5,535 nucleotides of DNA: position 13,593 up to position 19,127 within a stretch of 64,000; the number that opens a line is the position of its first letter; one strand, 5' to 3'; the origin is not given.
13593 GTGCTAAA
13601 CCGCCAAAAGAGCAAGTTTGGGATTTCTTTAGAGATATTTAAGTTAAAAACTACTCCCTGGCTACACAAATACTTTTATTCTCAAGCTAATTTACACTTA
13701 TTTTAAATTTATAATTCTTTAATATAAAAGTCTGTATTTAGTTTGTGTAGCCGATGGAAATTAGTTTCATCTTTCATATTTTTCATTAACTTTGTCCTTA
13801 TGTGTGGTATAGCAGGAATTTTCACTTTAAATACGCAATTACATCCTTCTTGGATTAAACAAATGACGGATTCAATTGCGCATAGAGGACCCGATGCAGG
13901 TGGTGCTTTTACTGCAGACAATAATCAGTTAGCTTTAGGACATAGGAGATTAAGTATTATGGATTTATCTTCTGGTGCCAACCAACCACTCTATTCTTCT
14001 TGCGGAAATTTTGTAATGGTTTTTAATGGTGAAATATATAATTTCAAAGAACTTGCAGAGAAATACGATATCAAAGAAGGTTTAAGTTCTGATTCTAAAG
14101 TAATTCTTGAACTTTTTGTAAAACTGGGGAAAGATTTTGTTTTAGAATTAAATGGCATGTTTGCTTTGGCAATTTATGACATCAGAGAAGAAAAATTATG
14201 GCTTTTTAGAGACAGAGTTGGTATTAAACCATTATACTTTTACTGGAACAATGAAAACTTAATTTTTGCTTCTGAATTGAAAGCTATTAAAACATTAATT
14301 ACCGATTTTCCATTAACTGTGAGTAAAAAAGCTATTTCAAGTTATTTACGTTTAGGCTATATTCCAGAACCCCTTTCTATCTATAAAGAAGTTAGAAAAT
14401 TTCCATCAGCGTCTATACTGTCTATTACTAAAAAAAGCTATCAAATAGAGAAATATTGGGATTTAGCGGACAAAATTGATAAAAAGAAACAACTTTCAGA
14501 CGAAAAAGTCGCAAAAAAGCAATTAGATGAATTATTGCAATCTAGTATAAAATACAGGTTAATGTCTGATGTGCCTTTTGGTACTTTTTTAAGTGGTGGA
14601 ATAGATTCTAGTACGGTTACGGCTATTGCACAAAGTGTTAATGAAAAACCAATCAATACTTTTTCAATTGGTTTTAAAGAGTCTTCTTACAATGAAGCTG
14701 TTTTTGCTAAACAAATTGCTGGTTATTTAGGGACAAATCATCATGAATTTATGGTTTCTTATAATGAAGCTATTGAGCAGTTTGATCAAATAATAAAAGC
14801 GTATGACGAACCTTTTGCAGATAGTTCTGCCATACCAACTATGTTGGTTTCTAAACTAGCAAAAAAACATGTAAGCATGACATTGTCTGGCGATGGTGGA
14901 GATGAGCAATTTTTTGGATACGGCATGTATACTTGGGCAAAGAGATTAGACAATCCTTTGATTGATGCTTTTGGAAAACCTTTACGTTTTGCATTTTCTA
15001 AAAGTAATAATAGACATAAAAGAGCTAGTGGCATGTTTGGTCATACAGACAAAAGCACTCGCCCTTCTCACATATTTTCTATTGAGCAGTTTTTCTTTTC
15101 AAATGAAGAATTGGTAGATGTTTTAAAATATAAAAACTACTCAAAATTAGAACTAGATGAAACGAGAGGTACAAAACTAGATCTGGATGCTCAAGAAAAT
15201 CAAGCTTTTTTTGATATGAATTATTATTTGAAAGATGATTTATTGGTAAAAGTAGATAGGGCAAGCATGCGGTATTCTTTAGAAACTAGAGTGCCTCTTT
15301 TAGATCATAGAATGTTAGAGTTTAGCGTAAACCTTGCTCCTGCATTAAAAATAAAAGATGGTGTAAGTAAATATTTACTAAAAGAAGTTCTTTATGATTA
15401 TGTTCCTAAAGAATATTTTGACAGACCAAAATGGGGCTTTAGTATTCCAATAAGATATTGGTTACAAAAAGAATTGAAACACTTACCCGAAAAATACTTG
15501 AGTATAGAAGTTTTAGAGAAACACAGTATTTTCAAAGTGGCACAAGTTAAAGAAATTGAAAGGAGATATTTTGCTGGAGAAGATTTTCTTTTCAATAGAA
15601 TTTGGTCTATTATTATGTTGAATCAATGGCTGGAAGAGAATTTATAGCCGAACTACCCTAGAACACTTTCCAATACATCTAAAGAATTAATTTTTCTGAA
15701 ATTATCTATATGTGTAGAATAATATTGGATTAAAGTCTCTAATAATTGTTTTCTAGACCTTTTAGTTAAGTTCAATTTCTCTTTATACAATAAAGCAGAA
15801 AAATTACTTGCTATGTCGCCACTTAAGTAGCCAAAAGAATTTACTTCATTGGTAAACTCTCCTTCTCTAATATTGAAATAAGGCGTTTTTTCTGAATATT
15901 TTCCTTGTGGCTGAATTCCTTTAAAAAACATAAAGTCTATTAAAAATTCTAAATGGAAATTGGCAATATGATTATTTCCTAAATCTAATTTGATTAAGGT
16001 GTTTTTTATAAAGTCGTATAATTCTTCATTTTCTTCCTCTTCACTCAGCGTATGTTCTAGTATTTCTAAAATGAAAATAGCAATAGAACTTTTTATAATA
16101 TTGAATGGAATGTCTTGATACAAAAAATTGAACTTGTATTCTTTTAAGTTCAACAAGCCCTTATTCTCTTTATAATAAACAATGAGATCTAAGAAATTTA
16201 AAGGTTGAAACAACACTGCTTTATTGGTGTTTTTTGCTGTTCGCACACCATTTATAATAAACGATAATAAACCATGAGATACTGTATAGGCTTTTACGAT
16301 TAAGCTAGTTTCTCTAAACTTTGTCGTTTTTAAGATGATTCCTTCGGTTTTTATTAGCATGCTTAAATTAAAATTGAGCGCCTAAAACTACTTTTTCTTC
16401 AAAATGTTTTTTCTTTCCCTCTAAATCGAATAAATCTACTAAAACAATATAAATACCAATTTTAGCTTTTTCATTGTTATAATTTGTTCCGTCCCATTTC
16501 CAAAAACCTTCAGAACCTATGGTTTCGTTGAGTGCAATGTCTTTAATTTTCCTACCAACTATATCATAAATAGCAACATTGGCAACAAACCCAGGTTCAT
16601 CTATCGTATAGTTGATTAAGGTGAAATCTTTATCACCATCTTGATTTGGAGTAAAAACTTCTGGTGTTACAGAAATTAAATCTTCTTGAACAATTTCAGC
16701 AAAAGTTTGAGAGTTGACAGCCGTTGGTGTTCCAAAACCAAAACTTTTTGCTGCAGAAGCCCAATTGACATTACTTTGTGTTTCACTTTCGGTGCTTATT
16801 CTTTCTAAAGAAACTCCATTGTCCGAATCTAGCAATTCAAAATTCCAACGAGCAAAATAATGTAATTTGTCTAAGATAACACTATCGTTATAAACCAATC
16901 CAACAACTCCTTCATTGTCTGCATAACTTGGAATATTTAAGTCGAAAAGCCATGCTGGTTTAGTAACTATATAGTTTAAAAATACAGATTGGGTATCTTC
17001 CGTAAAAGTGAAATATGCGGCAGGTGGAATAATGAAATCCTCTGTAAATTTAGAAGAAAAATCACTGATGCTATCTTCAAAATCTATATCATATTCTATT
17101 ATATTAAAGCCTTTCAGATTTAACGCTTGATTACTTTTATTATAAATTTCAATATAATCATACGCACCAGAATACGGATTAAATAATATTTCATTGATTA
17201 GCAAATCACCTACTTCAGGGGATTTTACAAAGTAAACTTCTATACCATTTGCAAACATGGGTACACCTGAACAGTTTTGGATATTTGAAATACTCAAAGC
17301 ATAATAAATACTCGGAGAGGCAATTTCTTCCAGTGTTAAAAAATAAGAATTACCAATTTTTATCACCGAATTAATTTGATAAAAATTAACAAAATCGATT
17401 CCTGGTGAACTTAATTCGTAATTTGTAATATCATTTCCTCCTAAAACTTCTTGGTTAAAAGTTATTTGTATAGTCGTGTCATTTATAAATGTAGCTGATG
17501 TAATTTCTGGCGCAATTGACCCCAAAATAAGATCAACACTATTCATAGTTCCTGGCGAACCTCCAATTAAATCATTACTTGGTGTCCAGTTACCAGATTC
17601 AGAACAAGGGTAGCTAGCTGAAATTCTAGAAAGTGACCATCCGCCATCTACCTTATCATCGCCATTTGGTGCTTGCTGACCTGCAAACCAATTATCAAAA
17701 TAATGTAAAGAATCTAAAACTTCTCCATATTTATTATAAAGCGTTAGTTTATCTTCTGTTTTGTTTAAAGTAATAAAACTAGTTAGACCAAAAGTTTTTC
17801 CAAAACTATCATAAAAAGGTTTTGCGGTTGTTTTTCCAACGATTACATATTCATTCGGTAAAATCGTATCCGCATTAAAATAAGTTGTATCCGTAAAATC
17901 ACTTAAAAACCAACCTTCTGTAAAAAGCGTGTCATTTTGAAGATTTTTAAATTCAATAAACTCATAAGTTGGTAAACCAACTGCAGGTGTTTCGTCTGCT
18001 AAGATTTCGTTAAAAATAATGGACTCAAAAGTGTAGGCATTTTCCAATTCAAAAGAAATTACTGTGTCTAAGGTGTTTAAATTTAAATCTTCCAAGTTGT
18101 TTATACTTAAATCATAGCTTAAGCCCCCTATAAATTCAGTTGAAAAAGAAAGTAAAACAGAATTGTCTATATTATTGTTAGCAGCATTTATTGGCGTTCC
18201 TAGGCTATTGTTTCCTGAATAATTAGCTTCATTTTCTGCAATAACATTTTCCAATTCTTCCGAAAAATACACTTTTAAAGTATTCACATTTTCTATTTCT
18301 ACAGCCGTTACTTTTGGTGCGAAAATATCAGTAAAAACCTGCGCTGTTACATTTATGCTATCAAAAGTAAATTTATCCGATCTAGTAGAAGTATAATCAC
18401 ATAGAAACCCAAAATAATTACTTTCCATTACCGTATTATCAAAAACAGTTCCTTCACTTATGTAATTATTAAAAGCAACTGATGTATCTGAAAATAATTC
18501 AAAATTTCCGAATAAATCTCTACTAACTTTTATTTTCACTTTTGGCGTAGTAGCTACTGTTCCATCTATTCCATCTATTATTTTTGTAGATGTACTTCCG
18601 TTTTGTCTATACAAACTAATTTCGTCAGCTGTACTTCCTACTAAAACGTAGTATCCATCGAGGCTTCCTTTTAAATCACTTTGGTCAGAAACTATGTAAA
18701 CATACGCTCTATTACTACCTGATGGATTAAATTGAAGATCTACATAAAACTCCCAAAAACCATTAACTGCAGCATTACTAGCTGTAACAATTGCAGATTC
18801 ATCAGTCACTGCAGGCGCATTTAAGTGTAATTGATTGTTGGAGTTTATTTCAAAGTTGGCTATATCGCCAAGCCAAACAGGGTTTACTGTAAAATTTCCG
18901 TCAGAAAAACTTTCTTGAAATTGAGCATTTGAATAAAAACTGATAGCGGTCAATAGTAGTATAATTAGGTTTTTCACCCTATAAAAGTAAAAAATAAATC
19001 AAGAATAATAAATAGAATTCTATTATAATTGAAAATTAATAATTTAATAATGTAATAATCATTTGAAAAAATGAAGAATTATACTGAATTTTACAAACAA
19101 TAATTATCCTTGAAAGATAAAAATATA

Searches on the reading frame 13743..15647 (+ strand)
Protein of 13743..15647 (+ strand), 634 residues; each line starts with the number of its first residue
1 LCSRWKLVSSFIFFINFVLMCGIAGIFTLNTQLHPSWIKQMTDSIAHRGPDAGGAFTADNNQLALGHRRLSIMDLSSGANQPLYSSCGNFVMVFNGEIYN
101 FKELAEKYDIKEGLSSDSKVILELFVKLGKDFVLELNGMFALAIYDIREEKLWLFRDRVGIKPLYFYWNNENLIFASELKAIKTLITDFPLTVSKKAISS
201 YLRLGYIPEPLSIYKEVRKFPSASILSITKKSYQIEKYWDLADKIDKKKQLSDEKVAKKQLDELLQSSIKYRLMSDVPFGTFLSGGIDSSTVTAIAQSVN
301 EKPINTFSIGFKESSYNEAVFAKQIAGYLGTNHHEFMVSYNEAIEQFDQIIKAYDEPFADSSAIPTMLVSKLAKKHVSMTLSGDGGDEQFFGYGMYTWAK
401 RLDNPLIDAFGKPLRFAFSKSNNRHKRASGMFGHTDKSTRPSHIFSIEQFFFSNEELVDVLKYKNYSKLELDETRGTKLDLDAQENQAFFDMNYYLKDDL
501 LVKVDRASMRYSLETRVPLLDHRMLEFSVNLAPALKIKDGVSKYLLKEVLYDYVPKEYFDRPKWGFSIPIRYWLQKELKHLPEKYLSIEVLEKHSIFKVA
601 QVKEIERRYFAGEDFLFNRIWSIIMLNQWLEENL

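Call 60: search_protein_families(library=pfam, proteins=[window:13743-15647:+], max_evalue=0.00001)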
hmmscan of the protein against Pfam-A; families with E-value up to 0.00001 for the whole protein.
window:13743-15647:+ (634 aa): 3 families
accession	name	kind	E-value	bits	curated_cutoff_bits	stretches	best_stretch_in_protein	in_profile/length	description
PF00733.27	Asn_synthase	-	5.4e-94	316.2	21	1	261-631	2-354/354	Asparagine synthase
PF13537.11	GATase_7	-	1e-36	126.1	25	1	67-183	1-122/123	Glutamine amidotransferase domain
PF13522.11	GATase_6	-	2.4e-35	121.8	27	1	51-178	2-130/130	Glutamine amidotransferase domain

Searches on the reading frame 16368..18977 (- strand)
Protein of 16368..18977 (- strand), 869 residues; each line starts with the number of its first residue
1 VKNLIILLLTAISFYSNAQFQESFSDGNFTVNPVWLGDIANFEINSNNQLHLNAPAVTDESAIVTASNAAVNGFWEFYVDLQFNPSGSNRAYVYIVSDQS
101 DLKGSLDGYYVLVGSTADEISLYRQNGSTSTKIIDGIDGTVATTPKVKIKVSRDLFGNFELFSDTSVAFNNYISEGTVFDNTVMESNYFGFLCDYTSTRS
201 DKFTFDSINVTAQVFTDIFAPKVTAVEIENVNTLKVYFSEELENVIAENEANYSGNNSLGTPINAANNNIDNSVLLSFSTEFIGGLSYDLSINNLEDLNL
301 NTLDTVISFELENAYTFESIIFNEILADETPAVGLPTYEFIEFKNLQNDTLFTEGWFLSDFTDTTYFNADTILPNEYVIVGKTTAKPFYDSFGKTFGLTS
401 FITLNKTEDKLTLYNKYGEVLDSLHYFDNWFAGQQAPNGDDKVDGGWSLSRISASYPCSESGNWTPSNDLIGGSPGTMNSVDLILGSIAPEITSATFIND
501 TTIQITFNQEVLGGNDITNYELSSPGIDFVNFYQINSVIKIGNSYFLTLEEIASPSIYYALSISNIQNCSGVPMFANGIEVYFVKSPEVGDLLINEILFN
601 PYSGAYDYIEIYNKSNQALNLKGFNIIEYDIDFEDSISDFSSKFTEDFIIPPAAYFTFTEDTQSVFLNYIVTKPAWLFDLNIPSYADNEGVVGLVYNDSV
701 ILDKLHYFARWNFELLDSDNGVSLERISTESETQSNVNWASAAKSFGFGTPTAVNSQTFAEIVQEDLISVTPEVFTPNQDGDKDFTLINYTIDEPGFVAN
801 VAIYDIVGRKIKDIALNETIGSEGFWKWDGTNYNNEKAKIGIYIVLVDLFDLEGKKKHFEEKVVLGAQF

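Call 60: search_protein_families(library=pfam, proteins=[window:16368-18977:-], max_evalue=0.00001)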
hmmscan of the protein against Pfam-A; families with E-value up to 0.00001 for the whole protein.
window:16368-18977:- (869 aa): 2 families
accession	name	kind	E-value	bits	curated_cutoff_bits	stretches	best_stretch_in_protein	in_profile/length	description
PF00932.25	LTD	-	5.6e-21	75.4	34.3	2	587-664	3-73/109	Lamin Tail Domain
PF13585.12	CHU_C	-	6.1e-08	33.1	27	0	772-852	4-73/86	CHU_C Type IX secretion signal domain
